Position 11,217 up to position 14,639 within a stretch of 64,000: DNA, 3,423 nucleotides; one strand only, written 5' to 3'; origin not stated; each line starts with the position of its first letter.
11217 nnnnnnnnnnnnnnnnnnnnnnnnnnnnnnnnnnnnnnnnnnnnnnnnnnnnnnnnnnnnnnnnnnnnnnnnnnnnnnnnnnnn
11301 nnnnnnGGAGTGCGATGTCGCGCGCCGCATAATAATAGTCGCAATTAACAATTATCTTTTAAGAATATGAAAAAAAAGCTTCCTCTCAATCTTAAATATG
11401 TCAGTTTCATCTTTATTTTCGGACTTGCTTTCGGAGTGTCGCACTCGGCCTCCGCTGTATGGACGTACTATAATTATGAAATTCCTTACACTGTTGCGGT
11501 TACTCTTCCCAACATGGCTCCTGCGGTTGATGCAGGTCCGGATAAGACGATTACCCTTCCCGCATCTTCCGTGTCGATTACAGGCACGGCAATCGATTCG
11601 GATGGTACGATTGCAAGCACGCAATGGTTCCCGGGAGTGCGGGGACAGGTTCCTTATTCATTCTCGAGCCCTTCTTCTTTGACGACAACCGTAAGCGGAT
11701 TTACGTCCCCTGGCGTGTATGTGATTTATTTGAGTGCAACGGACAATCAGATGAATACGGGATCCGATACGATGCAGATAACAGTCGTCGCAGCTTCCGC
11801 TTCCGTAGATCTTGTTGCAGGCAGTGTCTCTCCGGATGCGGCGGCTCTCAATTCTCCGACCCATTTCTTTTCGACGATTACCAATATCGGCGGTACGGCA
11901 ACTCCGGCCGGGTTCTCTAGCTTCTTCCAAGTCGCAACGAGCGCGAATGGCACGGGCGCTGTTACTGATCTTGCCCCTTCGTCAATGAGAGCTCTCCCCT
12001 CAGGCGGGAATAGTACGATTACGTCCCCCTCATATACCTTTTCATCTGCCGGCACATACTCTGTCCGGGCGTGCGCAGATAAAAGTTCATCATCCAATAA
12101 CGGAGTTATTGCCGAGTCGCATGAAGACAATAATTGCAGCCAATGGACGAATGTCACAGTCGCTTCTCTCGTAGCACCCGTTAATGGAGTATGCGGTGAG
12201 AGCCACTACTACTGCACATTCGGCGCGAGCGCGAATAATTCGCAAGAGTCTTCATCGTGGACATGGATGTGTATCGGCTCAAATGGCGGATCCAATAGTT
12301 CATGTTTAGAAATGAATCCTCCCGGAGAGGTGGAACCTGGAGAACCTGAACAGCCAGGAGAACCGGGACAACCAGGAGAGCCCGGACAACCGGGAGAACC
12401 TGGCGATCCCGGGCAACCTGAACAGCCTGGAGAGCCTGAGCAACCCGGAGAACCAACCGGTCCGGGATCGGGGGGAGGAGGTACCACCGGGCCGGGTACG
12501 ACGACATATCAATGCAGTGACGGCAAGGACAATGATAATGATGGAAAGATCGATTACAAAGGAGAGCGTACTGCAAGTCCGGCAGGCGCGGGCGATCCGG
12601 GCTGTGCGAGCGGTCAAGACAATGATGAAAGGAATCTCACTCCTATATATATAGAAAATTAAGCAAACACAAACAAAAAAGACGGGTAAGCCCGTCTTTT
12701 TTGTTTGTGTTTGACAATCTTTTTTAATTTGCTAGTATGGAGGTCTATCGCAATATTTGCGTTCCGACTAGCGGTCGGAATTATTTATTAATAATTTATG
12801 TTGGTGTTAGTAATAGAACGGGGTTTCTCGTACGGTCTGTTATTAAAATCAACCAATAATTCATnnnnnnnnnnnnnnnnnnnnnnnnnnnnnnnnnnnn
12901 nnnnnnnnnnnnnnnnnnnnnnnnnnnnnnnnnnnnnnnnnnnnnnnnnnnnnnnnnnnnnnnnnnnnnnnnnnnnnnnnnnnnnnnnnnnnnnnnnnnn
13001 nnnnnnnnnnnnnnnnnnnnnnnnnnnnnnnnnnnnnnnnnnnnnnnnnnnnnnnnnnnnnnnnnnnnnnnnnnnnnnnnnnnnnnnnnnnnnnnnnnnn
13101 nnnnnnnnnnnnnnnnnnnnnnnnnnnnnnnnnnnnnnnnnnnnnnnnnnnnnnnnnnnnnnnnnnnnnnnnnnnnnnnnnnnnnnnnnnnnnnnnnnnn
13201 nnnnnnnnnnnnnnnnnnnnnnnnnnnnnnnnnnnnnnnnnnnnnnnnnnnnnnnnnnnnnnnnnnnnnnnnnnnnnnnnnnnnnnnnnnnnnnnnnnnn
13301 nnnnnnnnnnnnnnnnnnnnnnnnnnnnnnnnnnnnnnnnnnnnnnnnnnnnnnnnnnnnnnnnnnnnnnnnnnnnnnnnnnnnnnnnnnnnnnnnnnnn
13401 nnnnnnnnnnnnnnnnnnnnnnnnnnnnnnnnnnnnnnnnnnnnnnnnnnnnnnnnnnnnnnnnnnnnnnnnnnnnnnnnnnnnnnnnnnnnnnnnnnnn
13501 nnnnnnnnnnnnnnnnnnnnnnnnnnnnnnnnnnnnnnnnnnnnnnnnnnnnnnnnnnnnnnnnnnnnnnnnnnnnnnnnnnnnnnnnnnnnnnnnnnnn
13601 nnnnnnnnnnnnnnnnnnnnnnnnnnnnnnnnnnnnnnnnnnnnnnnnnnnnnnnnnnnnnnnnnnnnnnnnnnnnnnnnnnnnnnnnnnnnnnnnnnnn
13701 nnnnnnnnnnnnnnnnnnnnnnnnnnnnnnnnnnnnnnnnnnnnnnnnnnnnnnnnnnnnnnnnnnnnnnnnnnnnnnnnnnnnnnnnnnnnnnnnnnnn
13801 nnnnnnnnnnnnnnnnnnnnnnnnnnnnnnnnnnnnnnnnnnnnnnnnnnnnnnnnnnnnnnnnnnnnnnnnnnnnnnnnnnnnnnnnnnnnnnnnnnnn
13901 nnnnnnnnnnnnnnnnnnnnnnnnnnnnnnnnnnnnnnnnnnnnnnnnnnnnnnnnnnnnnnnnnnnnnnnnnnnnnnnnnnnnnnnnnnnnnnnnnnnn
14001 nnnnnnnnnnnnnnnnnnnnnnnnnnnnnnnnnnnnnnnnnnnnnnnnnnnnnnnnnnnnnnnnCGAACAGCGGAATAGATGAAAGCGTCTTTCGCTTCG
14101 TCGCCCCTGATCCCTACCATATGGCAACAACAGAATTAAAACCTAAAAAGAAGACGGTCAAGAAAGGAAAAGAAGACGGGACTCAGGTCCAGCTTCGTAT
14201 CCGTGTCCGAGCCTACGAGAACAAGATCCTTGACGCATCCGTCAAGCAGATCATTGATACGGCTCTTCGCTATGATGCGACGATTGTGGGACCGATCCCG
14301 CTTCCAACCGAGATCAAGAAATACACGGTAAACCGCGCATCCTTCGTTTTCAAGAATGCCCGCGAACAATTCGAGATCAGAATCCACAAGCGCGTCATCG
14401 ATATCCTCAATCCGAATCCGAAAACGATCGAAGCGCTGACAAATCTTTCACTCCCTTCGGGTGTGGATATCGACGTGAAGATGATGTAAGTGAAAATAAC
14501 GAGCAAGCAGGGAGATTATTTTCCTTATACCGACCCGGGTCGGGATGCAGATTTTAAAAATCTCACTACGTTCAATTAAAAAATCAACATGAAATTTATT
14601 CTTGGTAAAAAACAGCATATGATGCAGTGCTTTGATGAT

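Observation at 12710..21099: S10 operon split between rplB and rpsS by a 3.9-kb insertion carrying a duplicated promoter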

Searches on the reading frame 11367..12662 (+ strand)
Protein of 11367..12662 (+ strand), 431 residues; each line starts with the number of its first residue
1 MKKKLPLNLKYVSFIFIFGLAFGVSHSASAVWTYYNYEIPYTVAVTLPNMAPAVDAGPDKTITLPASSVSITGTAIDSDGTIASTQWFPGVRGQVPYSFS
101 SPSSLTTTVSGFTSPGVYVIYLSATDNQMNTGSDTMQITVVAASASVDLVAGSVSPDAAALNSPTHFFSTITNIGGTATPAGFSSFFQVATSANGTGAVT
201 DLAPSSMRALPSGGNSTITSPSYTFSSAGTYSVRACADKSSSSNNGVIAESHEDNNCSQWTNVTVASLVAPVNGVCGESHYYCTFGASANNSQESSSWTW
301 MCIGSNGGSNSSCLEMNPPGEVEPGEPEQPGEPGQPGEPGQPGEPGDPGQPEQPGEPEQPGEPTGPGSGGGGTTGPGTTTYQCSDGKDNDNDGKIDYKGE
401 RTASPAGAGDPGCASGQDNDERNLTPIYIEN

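Call 7: search_protein_families(library=pfam, proteins=[window:11367-12662:+])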
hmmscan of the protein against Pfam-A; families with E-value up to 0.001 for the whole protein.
window:11367-12662:+ (431 aa): 3 families
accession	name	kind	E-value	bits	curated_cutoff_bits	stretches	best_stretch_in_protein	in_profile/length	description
PF22352.2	K319L-like_PKD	-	2.3e-14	53.6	27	1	56-140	1-84/84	K319L-like, PKD domain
PF07705.17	CARDB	-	0.0001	22.9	22.7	1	148-258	3-99/101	CARDB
PF18911.6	PKD_4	-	0.00039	20.8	27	0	49-140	1-85/85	PKD domain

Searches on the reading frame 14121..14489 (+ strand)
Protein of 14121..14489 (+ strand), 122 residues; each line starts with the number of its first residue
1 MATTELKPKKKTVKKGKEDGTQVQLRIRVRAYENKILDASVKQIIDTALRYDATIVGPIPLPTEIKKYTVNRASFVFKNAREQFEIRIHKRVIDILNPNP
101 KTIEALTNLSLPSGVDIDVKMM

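Call 12: search_protein_families(library=pfam, proteins=[window:14121-14489:+])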
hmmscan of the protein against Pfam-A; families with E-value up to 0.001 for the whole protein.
window:14121-14489:+ (122 aa): 1 family
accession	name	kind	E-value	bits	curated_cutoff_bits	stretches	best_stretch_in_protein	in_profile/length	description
PF00338.27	Ribosomal_S10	-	4e-30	104.4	21.2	1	26-120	1-98/98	Ribosomal protein S10p/S20e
